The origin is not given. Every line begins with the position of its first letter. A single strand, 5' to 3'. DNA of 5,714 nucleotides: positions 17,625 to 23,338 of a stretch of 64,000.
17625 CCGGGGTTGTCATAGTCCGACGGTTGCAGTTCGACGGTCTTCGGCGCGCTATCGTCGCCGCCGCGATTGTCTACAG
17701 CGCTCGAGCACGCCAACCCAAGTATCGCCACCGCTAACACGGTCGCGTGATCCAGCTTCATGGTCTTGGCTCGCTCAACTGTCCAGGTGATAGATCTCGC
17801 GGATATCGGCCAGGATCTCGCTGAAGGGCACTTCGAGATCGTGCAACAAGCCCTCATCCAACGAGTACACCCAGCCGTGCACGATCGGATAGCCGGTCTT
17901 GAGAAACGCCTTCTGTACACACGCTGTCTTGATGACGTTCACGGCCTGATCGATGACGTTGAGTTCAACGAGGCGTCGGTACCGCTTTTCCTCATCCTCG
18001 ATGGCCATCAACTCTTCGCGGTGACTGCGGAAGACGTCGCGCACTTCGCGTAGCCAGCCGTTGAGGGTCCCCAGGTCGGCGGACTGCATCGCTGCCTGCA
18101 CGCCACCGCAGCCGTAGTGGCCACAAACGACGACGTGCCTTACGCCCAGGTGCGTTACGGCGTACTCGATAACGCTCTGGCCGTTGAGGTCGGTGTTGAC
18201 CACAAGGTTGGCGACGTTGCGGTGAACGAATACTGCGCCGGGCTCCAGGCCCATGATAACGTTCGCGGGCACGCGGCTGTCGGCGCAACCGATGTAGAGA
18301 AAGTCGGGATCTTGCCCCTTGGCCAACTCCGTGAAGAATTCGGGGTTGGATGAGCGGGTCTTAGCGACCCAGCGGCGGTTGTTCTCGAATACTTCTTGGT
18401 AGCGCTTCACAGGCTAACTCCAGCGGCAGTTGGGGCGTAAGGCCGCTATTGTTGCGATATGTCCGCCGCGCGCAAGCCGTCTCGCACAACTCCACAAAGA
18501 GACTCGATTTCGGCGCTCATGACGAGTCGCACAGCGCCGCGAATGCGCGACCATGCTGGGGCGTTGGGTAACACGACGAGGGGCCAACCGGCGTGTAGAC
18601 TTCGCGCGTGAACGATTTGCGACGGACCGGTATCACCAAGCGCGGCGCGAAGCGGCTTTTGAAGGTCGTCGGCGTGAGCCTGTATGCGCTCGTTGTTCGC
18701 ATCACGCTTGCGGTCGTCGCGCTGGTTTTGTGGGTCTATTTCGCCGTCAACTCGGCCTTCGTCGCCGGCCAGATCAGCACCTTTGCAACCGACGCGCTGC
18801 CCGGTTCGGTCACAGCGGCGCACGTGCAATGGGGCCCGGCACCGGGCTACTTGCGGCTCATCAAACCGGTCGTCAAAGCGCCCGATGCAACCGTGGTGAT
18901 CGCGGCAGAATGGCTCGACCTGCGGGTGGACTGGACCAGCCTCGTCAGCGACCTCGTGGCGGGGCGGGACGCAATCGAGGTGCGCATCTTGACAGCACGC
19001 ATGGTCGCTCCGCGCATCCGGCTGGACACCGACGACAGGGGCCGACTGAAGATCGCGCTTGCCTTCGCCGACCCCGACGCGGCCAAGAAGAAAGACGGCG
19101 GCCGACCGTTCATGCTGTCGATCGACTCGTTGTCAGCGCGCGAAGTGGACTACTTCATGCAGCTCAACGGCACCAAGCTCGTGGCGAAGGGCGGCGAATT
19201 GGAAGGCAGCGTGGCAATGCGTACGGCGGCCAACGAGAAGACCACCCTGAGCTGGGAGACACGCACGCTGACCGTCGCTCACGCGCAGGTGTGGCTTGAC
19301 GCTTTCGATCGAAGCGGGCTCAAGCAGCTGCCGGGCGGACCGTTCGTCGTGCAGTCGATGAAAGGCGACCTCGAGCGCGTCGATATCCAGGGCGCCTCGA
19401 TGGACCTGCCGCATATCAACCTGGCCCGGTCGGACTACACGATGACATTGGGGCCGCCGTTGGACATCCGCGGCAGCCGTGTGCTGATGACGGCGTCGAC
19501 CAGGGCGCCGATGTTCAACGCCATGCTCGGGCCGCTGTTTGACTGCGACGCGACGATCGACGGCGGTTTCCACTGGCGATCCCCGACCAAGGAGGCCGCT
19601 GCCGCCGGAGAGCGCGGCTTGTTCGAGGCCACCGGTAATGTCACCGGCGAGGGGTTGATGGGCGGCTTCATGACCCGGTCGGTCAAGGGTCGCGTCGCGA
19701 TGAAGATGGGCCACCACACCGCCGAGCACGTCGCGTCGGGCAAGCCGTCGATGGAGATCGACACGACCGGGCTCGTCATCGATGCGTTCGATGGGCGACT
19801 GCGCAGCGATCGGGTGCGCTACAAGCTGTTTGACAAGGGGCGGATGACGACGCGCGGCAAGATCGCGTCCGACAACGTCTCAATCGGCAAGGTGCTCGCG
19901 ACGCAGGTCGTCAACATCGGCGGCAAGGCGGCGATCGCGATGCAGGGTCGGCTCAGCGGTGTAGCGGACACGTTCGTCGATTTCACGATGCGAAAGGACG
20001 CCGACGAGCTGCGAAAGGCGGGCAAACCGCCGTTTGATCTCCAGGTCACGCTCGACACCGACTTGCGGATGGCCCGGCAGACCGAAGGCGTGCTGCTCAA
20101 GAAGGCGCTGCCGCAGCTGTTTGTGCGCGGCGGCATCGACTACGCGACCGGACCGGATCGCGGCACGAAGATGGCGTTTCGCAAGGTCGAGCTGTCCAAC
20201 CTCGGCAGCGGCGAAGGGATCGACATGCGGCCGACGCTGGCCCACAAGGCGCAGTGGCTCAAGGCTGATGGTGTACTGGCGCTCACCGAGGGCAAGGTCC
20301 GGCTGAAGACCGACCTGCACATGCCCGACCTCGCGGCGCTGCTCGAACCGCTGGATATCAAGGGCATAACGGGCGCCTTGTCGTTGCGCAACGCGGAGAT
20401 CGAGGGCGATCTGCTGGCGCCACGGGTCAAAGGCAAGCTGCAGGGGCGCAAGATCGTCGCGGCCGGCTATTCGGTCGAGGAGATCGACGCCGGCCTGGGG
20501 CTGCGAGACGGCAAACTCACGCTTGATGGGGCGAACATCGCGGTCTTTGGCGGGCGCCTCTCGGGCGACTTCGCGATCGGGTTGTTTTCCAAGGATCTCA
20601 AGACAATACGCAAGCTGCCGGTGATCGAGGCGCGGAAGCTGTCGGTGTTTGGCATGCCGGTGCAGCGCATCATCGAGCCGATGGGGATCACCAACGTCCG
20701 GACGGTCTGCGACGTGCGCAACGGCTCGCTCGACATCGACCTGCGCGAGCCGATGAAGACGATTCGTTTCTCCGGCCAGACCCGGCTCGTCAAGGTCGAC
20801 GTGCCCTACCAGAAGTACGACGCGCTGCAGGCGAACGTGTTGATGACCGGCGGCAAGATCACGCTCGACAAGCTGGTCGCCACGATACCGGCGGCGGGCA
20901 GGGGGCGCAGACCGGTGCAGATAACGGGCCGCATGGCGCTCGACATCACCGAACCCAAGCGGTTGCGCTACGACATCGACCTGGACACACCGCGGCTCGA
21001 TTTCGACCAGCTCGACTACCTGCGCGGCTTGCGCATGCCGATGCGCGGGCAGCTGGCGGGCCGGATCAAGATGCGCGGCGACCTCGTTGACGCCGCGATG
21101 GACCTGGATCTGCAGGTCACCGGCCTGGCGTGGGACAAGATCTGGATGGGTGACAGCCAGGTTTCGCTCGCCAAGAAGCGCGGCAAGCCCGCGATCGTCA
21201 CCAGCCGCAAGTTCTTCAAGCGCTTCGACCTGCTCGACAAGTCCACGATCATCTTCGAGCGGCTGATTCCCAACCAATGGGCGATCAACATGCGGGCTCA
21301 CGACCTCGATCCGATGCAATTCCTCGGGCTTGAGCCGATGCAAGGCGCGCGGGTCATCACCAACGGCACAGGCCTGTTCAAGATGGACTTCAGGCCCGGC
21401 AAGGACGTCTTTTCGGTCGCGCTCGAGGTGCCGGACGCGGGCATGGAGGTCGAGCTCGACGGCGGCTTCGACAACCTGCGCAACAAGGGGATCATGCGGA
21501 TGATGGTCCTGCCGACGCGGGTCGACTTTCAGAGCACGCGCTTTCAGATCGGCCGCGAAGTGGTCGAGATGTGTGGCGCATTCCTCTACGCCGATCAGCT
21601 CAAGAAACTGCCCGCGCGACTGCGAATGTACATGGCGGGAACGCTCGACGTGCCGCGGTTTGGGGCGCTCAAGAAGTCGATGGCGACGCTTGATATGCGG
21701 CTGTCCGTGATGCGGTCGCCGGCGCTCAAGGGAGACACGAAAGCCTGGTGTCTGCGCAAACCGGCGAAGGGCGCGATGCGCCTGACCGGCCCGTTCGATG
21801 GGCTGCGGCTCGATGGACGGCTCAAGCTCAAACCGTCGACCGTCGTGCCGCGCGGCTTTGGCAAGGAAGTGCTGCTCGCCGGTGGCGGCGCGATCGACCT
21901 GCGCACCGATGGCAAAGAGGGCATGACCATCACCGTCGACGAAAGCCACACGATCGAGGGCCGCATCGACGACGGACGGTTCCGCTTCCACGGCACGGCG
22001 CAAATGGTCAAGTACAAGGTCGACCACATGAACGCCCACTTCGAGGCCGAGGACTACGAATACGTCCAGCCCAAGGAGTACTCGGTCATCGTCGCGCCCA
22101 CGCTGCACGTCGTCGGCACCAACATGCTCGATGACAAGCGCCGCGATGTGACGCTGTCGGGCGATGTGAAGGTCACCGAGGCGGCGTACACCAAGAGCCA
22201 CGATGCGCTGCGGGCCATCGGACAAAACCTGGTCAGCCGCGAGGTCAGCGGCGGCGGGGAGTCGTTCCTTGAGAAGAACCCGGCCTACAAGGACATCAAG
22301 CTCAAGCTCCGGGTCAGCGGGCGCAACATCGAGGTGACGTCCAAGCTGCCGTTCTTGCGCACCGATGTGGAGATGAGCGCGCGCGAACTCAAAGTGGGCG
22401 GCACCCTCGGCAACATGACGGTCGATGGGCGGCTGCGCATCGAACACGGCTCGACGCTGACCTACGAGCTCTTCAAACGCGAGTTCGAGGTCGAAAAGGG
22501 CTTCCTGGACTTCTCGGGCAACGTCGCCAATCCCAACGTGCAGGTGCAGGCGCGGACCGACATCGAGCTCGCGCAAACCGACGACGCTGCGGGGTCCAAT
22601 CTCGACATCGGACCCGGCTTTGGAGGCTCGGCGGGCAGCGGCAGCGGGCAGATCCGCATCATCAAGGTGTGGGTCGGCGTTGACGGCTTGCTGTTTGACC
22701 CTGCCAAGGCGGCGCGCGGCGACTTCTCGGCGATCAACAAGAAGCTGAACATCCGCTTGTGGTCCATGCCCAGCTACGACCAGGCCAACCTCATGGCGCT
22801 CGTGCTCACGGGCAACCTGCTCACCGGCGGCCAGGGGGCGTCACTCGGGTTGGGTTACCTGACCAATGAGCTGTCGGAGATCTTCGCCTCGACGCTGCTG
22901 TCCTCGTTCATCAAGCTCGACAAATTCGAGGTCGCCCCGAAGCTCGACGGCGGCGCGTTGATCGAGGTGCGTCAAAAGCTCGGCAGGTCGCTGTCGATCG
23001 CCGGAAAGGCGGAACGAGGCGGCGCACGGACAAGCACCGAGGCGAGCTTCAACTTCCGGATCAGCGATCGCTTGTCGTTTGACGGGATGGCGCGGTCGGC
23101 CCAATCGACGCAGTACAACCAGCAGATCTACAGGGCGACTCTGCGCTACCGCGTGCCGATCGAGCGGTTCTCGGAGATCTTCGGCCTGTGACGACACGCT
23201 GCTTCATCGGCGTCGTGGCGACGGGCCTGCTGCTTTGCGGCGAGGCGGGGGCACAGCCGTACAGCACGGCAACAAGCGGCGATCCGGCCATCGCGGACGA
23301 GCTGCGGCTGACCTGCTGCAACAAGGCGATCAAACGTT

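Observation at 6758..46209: Island of paralogous giant 'slime-mold repeat' (Dicty CTDC) cysteine-rich surface lipoproteins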

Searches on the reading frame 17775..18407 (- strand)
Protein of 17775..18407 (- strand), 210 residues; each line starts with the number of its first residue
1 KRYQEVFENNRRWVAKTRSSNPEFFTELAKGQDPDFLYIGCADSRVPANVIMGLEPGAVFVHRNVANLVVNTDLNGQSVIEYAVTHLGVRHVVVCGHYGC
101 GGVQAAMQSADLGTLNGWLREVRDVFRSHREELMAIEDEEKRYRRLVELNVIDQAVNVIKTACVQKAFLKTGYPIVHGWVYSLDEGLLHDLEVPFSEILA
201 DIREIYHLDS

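Call 15: search_protein_families(library=pfam, proteins=[window:17775-18407:-], max_evalue=0.001)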
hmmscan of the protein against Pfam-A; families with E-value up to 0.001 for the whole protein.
window:17775-18407:- (210 aa): 1 family
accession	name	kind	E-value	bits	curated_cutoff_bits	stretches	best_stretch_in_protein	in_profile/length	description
PF00484.24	Pro_CA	-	2.9e-49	167.8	25.7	1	37-187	2-155/156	Carbonic anhydrase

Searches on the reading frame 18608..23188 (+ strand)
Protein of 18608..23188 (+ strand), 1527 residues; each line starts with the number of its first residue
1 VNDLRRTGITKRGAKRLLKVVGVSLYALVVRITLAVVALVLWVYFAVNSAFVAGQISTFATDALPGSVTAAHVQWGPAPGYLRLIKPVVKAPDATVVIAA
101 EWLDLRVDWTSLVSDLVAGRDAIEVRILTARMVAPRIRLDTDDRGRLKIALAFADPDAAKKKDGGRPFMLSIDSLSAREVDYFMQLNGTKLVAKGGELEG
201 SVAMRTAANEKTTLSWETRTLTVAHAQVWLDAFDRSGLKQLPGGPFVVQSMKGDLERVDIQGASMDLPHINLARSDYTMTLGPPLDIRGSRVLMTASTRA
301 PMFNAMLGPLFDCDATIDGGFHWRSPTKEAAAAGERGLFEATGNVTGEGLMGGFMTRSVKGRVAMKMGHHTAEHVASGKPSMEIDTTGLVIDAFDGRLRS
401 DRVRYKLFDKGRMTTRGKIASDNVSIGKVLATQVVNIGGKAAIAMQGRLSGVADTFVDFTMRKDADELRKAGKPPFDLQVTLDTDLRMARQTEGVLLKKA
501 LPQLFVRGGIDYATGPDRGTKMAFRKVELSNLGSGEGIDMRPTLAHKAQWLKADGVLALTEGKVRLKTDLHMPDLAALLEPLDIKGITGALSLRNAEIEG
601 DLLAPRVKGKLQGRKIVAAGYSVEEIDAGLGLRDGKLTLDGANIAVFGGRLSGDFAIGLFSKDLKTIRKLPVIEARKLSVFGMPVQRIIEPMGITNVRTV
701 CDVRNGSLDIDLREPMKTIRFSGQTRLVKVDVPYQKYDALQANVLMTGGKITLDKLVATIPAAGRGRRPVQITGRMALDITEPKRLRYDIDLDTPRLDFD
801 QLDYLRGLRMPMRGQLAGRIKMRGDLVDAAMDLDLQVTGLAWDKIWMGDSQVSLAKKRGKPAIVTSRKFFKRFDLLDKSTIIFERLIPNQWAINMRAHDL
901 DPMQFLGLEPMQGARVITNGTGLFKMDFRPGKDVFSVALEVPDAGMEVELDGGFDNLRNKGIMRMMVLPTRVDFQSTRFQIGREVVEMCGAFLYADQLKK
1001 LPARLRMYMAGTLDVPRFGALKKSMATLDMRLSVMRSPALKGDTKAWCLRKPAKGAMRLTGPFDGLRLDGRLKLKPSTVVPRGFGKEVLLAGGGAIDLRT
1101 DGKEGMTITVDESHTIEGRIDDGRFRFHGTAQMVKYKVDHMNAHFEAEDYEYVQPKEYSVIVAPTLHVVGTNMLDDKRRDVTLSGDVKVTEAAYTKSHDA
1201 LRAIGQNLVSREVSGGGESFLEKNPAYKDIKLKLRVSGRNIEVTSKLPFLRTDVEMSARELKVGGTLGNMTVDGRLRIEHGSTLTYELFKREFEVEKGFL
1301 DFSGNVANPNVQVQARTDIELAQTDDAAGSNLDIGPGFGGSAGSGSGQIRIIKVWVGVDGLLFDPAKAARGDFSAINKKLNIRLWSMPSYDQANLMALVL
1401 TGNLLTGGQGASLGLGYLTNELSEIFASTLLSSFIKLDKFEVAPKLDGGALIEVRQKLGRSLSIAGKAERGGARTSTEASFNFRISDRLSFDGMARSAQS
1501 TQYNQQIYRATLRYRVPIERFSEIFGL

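Call 15: search_protein_families(library=pfam, proteins=[window:18608-23188:+], max_evalue=0.001)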
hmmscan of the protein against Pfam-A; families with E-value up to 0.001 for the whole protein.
window:18608-23188:+ (1527 aa): 1 family
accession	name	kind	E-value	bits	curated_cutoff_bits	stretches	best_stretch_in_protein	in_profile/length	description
PF04357.19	TamB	-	2.7e-21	76.7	22.4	1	1116-1515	3-378/381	TamB, inner membrane protein subunit of TAM complex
